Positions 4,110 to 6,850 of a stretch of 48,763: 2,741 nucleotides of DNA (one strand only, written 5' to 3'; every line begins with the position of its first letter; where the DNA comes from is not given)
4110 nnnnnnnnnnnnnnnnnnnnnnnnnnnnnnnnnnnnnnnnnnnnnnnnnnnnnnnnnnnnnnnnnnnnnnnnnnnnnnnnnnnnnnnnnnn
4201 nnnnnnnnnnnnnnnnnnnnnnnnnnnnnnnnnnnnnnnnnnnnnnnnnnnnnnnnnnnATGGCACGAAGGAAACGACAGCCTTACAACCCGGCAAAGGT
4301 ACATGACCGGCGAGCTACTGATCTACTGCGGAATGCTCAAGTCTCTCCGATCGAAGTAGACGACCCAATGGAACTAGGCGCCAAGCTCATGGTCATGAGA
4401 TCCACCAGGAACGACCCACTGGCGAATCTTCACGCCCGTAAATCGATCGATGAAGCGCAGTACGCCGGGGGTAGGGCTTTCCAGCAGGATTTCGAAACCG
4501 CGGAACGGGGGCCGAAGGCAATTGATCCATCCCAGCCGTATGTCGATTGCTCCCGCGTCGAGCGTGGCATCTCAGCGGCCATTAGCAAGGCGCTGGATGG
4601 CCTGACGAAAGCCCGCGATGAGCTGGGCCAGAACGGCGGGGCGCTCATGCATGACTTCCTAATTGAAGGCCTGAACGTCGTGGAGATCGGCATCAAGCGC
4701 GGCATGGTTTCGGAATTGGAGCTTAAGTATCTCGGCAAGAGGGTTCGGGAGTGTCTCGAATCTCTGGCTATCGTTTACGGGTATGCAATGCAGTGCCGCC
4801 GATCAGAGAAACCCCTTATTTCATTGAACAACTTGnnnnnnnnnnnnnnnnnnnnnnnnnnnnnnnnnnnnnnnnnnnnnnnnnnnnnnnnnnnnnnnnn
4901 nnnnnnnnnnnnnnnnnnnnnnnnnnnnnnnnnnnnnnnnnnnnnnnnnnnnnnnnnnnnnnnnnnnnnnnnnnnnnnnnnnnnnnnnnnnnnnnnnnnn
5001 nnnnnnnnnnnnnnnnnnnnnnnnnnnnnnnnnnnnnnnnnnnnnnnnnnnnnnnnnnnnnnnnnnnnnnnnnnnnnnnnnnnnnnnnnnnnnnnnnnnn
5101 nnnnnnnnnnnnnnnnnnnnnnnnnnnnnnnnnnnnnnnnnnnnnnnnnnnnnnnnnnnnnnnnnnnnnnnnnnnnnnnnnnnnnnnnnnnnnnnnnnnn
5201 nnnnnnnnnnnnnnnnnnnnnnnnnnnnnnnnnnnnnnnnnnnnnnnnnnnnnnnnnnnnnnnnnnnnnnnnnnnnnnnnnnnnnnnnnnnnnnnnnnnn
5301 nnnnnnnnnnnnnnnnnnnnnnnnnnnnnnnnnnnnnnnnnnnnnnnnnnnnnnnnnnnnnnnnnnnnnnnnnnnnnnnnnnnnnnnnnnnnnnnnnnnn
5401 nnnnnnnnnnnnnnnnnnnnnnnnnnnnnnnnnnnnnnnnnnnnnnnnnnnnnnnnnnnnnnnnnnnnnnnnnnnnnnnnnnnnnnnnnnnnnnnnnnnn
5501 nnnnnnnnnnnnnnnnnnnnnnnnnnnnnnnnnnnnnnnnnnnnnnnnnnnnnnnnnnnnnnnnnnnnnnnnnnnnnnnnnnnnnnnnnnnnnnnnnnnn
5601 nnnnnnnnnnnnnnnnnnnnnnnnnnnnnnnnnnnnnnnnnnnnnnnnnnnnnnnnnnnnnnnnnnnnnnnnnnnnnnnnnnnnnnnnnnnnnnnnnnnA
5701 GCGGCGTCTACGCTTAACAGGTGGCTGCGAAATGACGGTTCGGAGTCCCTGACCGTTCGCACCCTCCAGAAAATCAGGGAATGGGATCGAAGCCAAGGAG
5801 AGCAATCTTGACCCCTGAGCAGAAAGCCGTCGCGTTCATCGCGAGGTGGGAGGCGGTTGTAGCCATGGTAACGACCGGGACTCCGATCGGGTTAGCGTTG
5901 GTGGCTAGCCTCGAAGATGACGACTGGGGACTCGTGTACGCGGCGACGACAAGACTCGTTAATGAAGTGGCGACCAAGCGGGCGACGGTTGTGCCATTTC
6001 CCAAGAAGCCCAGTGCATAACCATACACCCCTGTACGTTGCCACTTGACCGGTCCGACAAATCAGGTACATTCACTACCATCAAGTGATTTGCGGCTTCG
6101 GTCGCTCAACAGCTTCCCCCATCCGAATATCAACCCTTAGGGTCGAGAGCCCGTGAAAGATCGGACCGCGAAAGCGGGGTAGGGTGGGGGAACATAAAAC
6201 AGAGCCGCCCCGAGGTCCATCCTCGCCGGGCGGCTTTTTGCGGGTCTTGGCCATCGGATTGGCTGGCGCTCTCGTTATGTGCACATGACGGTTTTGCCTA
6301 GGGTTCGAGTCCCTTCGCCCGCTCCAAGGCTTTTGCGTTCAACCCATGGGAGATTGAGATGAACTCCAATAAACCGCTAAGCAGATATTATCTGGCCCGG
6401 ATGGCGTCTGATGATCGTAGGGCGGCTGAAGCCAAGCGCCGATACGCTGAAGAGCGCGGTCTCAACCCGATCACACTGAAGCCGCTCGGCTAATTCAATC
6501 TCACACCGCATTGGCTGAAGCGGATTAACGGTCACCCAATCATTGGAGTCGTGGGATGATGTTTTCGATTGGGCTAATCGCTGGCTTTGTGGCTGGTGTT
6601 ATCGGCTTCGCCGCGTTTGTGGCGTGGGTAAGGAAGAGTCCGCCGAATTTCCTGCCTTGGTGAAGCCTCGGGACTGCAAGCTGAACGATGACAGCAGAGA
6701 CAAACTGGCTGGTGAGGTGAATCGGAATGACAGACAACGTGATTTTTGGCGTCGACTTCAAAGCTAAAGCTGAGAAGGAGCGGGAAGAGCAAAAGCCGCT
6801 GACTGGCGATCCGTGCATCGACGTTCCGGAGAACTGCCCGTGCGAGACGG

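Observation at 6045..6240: Candidate promoter-to-terminator sRNA (~160 nt) with UUCG and GAAA tetraloop hairpins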

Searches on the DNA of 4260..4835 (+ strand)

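Call 76: search_rna_families(sources=[L205, L220, L206, L224, L179, L194, L199, L214, L203, L232], threshold=gathering)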
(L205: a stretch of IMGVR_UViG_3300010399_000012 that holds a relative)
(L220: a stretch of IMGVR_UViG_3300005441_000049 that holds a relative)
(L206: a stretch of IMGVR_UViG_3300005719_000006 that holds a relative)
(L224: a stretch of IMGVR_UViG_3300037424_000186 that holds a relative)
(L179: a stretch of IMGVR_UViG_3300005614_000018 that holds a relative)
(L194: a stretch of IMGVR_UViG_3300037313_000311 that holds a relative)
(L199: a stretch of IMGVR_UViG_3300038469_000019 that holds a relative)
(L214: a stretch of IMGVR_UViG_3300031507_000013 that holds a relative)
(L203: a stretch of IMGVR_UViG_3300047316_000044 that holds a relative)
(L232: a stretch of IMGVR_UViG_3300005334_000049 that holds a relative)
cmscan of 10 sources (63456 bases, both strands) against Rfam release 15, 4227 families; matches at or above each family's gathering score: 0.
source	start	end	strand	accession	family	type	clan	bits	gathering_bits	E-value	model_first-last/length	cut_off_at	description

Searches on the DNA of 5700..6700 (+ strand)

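Call 5: search_rna_families(source=window, start=5700, end=6700, threshold=evalue, max_evalue=10, show_alignments=5)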
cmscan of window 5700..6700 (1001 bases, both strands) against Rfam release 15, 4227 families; matches with E-value up to 10: 3.
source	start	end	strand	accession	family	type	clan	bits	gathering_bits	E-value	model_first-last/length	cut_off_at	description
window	6594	6689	+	RF02127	GNAS-AS1_1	Gene; lncRNA;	-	15.4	45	9.6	1-105/105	no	GNAS antisense RNA 1 conserved region 1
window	6262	6322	+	RF01684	mascRNA-menRNA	Gene;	-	14.8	42.5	7.9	1-56/56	no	MALAT1-associated small cytoplasmic RNA/MEN beta RNA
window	6203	6235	+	RF00784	mir-486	Gene; miRNA;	-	13.2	69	9.9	14-55/68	no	mir-486 microRNA precursor family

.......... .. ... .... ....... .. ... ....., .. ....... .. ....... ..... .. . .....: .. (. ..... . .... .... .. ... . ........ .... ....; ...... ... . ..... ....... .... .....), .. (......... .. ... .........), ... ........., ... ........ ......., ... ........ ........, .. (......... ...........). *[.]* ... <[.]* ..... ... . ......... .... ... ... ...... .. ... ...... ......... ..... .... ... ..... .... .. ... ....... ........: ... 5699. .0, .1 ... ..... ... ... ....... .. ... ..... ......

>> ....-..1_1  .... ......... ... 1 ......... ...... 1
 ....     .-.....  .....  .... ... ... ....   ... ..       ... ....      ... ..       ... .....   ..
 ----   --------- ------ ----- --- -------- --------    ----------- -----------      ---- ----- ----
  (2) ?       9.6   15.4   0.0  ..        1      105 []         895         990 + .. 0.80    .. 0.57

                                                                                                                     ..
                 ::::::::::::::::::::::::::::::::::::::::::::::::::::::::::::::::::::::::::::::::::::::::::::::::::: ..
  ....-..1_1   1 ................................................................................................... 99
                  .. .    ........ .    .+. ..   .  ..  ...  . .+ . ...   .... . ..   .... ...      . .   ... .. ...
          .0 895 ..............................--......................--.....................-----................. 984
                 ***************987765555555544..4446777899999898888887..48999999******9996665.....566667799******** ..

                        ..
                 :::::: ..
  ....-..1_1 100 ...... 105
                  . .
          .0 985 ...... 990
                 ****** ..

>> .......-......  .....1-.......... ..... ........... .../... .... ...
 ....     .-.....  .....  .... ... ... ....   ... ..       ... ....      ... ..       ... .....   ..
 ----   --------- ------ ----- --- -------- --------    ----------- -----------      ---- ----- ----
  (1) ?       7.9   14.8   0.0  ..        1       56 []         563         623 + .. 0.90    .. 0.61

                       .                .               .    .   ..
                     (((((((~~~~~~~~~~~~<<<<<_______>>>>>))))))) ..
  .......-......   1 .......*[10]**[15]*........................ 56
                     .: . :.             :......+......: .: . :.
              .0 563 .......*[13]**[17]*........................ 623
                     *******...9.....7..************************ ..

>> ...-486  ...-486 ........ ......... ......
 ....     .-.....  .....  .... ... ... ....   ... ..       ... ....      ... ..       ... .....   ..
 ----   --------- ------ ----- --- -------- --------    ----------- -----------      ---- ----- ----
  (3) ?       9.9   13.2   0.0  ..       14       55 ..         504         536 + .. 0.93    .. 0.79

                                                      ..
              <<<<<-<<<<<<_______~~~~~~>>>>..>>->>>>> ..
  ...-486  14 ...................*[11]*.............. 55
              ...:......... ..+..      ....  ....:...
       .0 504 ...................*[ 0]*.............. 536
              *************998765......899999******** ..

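Call 7: search_dna_similar(query=window:5950-6420:+, collection=phages, mode=distant, max_rows=30)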
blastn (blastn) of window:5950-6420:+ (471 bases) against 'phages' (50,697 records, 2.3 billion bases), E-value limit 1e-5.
No match.

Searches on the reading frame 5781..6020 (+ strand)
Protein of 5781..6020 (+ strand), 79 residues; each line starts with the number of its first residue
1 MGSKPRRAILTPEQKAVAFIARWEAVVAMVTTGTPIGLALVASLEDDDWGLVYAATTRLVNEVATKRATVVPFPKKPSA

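Call 24: find_encoding_contigs(protein=window:5781-6020:+, flank=6000, max_places=10)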
Protein window:5781-6020:+ (79 aa): no gene with exactly this product is on record in the collection.

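Call 32: search_protein_families(library=pfam, proteins=[window:5781-6020:+], max_evalue=0.01)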
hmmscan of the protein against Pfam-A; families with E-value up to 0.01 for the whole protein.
window:5781-6020:+ (79 aa): 0 families

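Call 33: search_protein_families(library=phrogs, proteins=[window:5781-6020:+], max_evalue=0.01)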
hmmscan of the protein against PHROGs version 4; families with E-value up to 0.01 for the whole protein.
window:5781-6020:+ (79 aa): 0 families

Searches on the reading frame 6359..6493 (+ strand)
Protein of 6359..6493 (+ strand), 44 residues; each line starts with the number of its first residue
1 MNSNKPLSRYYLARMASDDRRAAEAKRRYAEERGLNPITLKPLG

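Call 25: find_encoding_contigs(protein=window:6359-6493:+, flank=6000, max_places=10)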
Protein window:6359-6493:+ (44 aa): no gene with exactly this product is on record in the collection.

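Call 32: search_protein_families(library=pfam, proteins=[window:6359-6493:+], max_evalue=0.01)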
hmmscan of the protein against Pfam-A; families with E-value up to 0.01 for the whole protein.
window:6359-6493:+ (44 aa): 0 families

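Call 33: search_protein_families(library=phrogs, proteins=[window:6359-6493:+], max_evalue=0.01)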
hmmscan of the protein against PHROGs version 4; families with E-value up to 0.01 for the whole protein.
window:6359-6493:+ (44 aa): 0 families
